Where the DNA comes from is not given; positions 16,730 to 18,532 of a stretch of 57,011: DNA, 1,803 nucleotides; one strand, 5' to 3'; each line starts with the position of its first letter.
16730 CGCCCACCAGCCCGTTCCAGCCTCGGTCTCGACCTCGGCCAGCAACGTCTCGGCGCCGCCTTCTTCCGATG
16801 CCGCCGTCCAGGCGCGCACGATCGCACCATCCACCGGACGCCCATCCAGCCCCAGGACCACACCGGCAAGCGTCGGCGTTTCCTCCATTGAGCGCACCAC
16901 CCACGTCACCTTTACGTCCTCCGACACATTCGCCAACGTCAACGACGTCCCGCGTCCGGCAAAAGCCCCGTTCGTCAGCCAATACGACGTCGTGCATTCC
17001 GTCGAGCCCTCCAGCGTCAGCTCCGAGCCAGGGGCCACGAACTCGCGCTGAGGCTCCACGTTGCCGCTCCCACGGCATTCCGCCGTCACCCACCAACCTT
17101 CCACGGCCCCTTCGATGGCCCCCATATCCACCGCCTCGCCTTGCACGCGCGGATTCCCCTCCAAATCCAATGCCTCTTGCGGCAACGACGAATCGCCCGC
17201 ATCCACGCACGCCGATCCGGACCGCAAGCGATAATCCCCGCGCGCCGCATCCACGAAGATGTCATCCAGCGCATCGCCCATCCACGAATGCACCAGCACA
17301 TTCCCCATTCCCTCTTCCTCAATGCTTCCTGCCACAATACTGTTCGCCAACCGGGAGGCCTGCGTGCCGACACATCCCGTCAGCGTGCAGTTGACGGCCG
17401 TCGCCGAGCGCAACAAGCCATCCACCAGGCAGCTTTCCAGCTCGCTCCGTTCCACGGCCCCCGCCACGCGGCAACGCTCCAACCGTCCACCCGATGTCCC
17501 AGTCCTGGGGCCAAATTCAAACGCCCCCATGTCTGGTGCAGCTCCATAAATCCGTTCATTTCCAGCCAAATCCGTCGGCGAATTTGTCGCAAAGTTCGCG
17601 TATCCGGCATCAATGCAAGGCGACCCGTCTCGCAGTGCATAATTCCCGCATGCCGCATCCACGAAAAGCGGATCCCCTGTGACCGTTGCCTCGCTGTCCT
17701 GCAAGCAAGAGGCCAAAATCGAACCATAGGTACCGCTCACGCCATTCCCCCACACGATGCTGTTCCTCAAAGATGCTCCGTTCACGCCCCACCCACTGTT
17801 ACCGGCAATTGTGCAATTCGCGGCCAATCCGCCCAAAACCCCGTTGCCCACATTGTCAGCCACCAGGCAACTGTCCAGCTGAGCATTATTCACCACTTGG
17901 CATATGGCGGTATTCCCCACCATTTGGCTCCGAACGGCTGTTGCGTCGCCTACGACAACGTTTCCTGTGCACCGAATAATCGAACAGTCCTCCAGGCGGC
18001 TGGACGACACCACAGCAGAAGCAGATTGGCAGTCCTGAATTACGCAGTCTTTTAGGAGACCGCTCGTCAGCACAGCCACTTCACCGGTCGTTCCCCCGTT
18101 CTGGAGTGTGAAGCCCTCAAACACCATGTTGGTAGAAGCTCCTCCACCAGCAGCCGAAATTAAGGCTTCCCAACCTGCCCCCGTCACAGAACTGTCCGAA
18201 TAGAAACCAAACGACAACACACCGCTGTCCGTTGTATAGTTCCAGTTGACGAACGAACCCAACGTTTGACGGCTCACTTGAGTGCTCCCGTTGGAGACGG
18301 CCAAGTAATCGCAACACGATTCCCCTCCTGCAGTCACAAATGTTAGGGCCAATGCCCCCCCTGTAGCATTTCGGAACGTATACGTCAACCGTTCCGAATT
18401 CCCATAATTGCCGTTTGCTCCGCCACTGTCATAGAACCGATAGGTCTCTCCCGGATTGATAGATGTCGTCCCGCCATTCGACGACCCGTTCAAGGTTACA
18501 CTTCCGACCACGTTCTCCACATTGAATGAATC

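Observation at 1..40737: Three-gene locus of secreted proteins (248 aa, 11,188 aa, >=2,132 aa) as a candidate undescribed cell-surface system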

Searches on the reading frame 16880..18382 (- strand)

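Call 80: search_protein_families(library=ncbifam, proteins=[window:16880-18382:-], max_evalue=0.001)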
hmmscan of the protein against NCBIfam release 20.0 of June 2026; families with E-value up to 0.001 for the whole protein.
window:16880-18382:- (501 aa): 1 family
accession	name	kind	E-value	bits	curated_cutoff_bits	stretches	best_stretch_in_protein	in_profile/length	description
NF041518.1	choice_anch_Q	domain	1.7e-18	66.6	25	2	247-290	16-57/58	choice-of-anchor Q domain-containing protein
